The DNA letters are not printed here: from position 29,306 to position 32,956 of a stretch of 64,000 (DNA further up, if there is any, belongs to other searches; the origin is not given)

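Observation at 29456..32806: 1116-aa secreted protein with BspA-like LRR-type motifs, CPAG cysteine repeats and an internally duplicated roughly 185-aa module; paralog at 6212-7606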

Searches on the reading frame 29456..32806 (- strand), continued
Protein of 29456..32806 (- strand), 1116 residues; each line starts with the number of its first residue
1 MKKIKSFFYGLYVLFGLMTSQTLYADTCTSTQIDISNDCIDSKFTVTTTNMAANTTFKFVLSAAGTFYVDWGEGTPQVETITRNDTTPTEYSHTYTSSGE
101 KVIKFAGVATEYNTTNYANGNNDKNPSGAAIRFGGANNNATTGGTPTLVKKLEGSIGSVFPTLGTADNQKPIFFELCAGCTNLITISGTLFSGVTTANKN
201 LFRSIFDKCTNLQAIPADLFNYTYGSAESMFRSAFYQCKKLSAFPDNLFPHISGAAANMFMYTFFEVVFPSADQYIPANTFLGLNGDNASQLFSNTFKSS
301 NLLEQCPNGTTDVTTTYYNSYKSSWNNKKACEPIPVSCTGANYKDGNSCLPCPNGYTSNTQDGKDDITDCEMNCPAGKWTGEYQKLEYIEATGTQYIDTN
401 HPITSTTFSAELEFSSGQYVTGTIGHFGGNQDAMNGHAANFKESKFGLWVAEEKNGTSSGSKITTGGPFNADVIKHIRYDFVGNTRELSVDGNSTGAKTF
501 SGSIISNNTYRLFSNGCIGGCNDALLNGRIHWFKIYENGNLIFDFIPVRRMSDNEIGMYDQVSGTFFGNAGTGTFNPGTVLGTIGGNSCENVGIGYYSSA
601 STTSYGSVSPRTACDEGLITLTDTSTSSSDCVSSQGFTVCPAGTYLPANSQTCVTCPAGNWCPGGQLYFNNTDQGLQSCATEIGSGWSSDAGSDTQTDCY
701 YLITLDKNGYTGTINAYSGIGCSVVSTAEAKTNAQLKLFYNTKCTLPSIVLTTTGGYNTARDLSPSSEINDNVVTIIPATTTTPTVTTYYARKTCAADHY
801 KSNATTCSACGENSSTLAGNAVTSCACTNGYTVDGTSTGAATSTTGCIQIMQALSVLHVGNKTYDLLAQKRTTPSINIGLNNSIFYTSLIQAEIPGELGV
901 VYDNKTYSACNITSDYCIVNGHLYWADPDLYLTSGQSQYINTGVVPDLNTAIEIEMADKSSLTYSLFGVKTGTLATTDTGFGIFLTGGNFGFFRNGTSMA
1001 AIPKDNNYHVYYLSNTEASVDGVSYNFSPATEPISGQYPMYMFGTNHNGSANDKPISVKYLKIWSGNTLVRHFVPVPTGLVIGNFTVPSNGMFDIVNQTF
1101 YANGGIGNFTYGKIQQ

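Call 21: predict_structure(alignment_id=A1)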
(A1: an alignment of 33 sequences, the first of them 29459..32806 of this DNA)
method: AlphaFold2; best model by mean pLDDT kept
length: 1116 residues; sequences in the alignment: 33
mean_pLDDT: 73.9   pTM: 0.39
mean pLDDT of the five models: 73.9, 73.5, 73.3, 64.7, 62.7
residues with pLDDT >= 90: 308; 70-90: 387; 50-70: 272; < 50: 149
segments of 3 or more residues with pLDDT < 50: 1-5, 14-26, 378-381, 585-588, 590-592, 606-610, 646-650, 656-665, 667-678, 800-808, 849-912
pLDDT, mean of each block of 10 residues (from residue 1): 49 48 48 81 94 93 95 77 93 92 94 76 80 86 92 96 93 92 95 93 92 93 93 94 89 91 92 87 83 91 87 86 87 76 72 70 76 58 80 87 89 93 92 87 93 75 92 95 95 91 84 76 82 89 83 76 70 87 54 57 53 65 67 65 48 46 42 39 64 64 79 58 61 74 75 65 77 77 76 64 46 49 55 56 55 34 31 36 36 38 39 61 74 82 82 73 62 57 65 65 60 71 65 69 77 73 77 89 85 88 84 69
secondary structure, 60 per line:
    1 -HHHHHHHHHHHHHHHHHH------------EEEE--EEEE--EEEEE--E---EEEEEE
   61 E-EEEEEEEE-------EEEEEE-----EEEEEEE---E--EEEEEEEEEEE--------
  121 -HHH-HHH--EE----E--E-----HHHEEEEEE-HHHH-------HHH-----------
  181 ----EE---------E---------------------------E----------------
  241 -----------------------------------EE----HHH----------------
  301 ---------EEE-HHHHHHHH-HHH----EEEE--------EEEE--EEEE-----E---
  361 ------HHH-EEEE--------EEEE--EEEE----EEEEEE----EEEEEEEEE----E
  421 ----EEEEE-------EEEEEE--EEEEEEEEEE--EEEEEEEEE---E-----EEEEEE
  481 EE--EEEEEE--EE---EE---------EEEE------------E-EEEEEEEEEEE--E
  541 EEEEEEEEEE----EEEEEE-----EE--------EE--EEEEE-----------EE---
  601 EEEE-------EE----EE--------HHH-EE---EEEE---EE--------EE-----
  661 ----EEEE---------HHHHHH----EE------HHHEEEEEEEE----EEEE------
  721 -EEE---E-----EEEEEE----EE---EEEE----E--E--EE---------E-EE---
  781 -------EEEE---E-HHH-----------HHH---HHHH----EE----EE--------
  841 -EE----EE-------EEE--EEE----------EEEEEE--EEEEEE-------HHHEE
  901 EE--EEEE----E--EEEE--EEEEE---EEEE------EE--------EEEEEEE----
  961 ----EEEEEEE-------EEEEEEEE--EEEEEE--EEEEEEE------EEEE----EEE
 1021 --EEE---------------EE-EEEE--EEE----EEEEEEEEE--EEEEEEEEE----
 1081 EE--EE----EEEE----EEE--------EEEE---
elements in order (helices of 4 or more, strands of 3 or more residues): H2-19 E32-35 E38-41 E44-48 E55-61 E63-70 E78-83 E89-95 E102-112 E149-154 H156-159 E310-312 H314-321 E330-333 E342-345 E348-351 E371-374 E383-386 E389-392 E397-402 E407-415 E425-429 E437-442 E445-454 E457-465 E475-482 E485-490 E509-512 E527-537 E540-550 E555-560 E580-584 E601-604 E637-640 E665-668 H678-683 E699-706 E711-714 E722-724 E734-739 E749-752 E788-791 H817-820 E857-859 E862-864 E875-880 E883-888 E899-902 E905-908 E916-919 E922-926 E930-933 E950-956 E965-971 E979-986 E989-994 E997-1003 E1010-1013 E1018-1020 E1023-1025 E1044-1047 E1050-1052 E1057-1065 E1068-1076 E1091-1094 E1099-1101 E1110-1113
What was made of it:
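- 32732..32806 (-): Signal peptide, aa 1-25. Predicted SPase I site LYA|DTC; not a lipobox. AF2 gives helix 2-19 at low pLDDT (call 21).
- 31067..31666 (-): LamG/LNS (ConA-like) domain A, aa 381-580, with a conserved NGCxGGC loop (C517, C521). pLDDT 85-95 (call 21).
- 30710..31066 (-): Cysteine-rich region 2, aa 581-699 (VCPAGTY, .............). Low pLDDT of 39-67 (call 21).
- On Laminin G / LNS (ConA-like; PF13385): The module B model is only medium confidence (call 21).
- Closest known: Ephrin_rec_like / GCC2_GCC3-type cysteine-rich repeats. Different: This occurs in a bacterial setting, and these regions are modelled with low confidence (call 21).
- About 30% of the protein (aa 585-700 and 800-912) is modelled with low confidence (call 21).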

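Call 23: fold_search(model_id=the predicted structure, library=pdb)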
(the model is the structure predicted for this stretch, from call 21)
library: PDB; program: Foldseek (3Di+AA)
matches with E <= 10: 1501; with E <= 0.001: 108
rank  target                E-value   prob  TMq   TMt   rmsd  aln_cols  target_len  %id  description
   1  5xau_A                1.3e-08  1.00  0.11  0.20  29.2       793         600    9  Crystal structure of integrin binding fragment of laminin-511 (released 2017-09-20)
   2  7cec_C                7.5e-08  1.00  0.11  0.21  29.4       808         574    8  Structure of alpha6beta1 integrin in complex with laminin-511 (released 2021-06-23)
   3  5xau_D                8.7e-08  1.00  0.11  0.20  28.9       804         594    9  Crystal structure of integrin binding fragment of laminin-511 (released 2017-09-20)
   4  3poy_A                1.1e-07  1.00  0.13  0.14  32.4       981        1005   10  Crystal Structure of the alpha-Neurexin-1 ectodomain, LNS 2-6 (released 2011-06-08)
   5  3qcw_A                2.7e-07  1.00  0.13  0.14  32.3      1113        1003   10  Structure of neurexin 1 alpha (domains LNS1-LNS6), no splice inserts (released 2011-06-15)
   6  5mc9_A                5.0e-07  1.00  0.13  0.23  29.8       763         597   11  Crystal structure of the heterotrimeric integrin-binding region of laminin-111 (released 2017-02-08)
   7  3r05_A                7.1e-07  1.00  0.17  0.19  22.9       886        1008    9  Structure of neurexin 1 alpha (domains LNS1-LNS6), with splice insert SS3 (released 2011-06-15)
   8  2h0b_A                1.5e-06  1.00  0.12  0.65   4.3       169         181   15  Crystal Structure of the second LNS/LG domain from Neurexin 1 alpha (released 2006-06-20)
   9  2h0b_D                4.7e-06  1.00  0.12  0.63   5.0       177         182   14  Crystal Structure of the second LNS/LG domain from Neurexin 1 alpha (released 2006-06-20)
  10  6pnq_A                5.2e-06  1.00  0.11  0.50   6.4       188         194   14  Crystal structure of the SS2A splice insert-containing neurexin-1 LNS2 domain in complex with neurexophilin-1 (released 2019-10-09)
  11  2h0b_C                7.1e-06  1.00  0.12  0.65   4.2       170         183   15  Crystal Structure of the second LNS/LG domain from Neurexin 1 alpha (released 2006-06-20)
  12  8a7d_C                7.5e-06  1.00  0.11  0.13   5.5       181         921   12  Partial dimer complex of PAPP-A and its inhibitor STC2 (released 2022-11-02)
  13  2jd4_A                8.8e-06  1.00  0.12  0.30  19.1       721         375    8  Mouse laminin alpha1 chain, domains LG4-5 (released 2007-02-27)
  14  8hgg_C                1.1e-05  1.00  0.11  0.09   5.3       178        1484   11  Structure of 2:2 PAPP-A.ProMBP complex (released 2023-01-11)
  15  1qu0_A                1.5e-05  1.00  0.10  0.52   9.1       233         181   15  CRYSTAL STRUCTURE OF THE FIFTH LAMININ G-LIKE MODULE OF THE MOUSE LAMININ ALPHA2 CHAIN (released 1999-12-03)
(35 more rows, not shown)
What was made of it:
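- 31067..31666 (-): Foldseek matches neurexin LNS2 2h0b at E 1.5e-6, TM 0.65, and also laminin LG, agrin, PAPP-A and pentraxin (call 23).
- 29459..30031 (-): LamG/LNS domain B, aa 926-1116; a duplicate of domain A. Multi-LG proteins align across both modules (call 23).
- On Laminin G / LNS (ConA-like; PF13385): The single-domain hit 2h0b has TM 0.65 over 169 columns (call 23).
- Closest known: Laminin G / LNS domains. Same: The jelly-roll fold matches: Foldseek E 1.5e-6, TM 0.65 to neurexin LNS2 (call 23).
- Foldseek assigns the duplicated module to LamG/LNS: probability 1.00, E 1e-8 to 1e-6, TM 0.65 to 2h0b (call 23). Foldseek gave weaker hits to the CBA120 tailspike TSP2, E 3e-5 (call 23). 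The tailspike alignments have rmsd of 24-29 A (call 23).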

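Call 26: search_protein_families(library=ncbifam, proteins=[P0084, P0100, P0072, P0097, P0094, P0104, P0082, P0098, P0076], max_evalue=0.01)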
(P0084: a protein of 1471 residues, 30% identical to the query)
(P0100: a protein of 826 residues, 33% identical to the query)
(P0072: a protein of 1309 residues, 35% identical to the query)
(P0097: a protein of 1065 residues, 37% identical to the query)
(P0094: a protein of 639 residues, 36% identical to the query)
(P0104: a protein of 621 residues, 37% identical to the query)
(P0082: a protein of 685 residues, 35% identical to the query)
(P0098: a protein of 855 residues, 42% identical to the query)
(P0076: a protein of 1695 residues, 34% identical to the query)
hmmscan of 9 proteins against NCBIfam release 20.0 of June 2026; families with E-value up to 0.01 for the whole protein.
P0084 (1471 aa): 1 family
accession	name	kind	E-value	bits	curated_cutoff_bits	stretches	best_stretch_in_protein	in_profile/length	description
TIGR02167.2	Liste_lipo_26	repeat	2.6e-06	27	30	0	787-815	1-26/26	PARCEL repeat-containing surface protein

P0100 (826 aa): 2 families
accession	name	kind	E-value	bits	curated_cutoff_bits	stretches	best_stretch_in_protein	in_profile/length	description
TIGR02167.2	Liste_lipo_26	repeat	6.9e-06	25.7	30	0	429-438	1-10/26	PARCEL repeat-containing surface protein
NF058578.1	CPR_pilus_PamR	equivalog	1.7e-05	23.9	300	1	130-172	183-224/297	pilus system RbmA-like protein PamR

P0072 (1309 aa): 1 family
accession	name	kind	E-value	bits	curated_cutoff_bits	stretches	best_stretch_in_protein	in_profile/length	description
NF058578.1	CPR_pilus_PamR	equivalog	1.3e-08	34.1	300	2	964-1001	183-221/297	pilus system RbmA-like protein PamR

P0097 (1065 aa): 1 family
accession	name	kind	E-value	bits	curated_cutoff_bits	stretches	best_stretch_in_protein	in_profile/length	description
TIGR02167.2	Liste_lipo_26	repeat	6.8e-10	38.5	30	0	508-518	1-11/26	PARCEL repeat-containing surface protein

P0094 (639 aa): 1 family
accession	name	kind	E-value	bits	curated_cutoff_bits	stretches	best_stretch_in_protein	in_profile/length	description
TIGR02167.2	Liste_lipo_26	repeat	8.4e-13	47.8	30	0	466-477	1-12/26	PARCEL repeat-containing surface protein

P0104 (621 aa): 0 families

P0082 (685 aa): 1 family
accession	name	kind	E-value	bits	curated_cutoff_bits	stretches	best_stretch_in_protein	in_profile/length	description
TIGR02167.2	Liste_lipo_26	repeat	2.8e-09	36.5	30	0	63-74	1-12/26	PARCEL repeat-containing surface protein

P0098 (855 aa): 2 families
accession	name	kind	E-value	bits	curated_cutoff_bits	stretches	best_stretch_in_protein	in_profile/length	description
TIGR02543.1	List_Bact_rpt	repeat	1.1e-08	35.3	20.95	1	712-751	1-41/44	TIGR02543 family repeat protein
TIGR02167.2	Liste_lipo_26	repeat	4.6e-07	29.4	30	0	441-452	1-12/26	PARCEL repeat-containing surface protein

P0076 (1695 aa): 3 families
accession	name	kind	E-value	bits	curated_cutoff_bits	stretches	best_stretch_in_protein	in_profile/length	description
TIGR02167.2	Liste_lipo_26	repeat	2e-09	37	30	0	634-645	1-12/26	PARCEL repeat-containing surface protein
NF058578.1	CPR_pilus_PamR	equivalog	3.4e-07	29.4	300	2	840-875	184-220/297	pilus system RbmA-like protein PamR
TIGR02543.1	List_Bact_rpt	repeat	1.8e-05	25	20.95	1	1348-1383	3-42/44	TIGR02543 family repeat protein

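Call 27: search_protein_families(library=pfam, proteins=[P0100, P0072, P0097, P0094, P0104, P0082, P0098, P0044, P0038], max_evalue=0.01)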
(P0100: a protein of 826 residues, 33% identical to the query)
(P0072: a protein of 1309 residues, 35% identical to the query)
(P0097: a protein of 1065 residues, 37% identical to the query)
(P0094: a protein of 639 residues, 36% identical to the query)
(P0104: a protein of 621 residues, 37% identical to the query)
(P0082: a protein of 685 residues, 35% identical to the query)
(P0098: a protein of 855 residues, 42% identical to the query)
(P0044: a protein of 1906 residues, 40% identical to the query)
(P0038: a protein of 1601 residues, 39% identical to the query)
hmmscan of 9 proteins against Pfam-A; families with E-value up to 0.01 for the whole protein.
P0100 (826 aa): 2 families
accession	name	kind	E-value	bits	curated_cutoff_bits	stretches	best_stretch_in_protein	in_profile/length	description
PF04011.17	LemA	-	2e-05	24.9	26.2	0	452-485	100-136/149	LemA family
PF00801.26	PKD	-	0.0066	16.9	23.5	0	130-169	32-66/80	PKD domain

P0072 (1309 aa): 0 families

P0097 (1065 aa): 1 family
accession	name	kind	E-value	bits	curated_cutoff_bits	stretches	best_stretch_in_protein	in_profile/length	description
PF13855.12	LRR_8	-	0.0049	17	27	0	299-315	10-26/61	Leucine rich repeat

P0094 (639 aa): 1 family
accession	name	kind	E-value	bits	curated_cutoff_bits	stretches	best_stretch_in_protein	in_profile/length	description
PF13306.12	LRR_5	-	0.0022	18.3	27.7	0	405-501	26-102/127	BspA type Leucine rich repeat region (6 copies)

P0104 (621 aa): 0 families

P0082 (685 aa): 3 families
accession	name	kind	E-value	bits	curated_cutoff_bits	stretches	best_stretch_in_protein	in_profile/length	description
PF07699.19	Ephrin_rec_like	-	6.5e-06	26.3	23.1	1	571-613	12-48/48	Tyrosine-protein kinase ephrin type A/B receptor-like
PF13306.12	LRR_5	-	0.00076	19.8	27.7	0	290-365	44-105/127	BspA type Leucine rich repeat region (6 copies)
PF14294.11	DUF4372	-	0.0041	17.7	25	0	294-312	43-61/74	Domain of unknown function (DUF4372)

P0098 (855 aa): 3 families
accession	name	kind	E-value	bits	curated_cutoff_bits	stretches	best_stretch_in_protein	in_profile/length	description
PF09479.16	Flg_new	-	5e-12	46.2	27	1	681-749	1-65/65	Listeria-Bacteroides repeat domain (List_Bact_rpt)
PF07699.19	Ephrin_rec_like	-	7.9e-09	35.6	23.1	1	46-88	13-48/48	Tyrosine-protein kinase ephrin type A/B receptor-like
PF13306.12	LRR_5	-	0.0012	19.2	27.7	0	441-563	7-108/127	BspA type Leucine rich repeat region (6 copies)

P0044 (1906 aa): 1 family
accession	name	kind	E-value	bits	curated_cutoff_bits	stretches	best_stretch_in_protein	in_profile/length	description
PF19203.5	DUF5875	-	0.003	17.6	26.5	0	908-1017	64-169/228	Family of unknown function (DUF5875)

P0038 (1601 aa): 1 family
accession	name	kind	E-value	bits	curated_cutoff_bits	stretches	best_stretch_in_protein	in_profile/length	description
PF20305.4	pYEATS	-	4.3e-06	27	26.9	0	62-88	34-59/73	prokaryotic YEATS domain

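Call 59: find_encoding_contigs(protein=window:29456-32806:-, flank=3000, max_places=4)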
Protein window:29456-32806:- (1116 aa): no gene with exactly this product is on record in the collection.
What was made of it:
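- Tried and rejected: Exact look-up of the query protein in the assemblies found no record (call 59).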
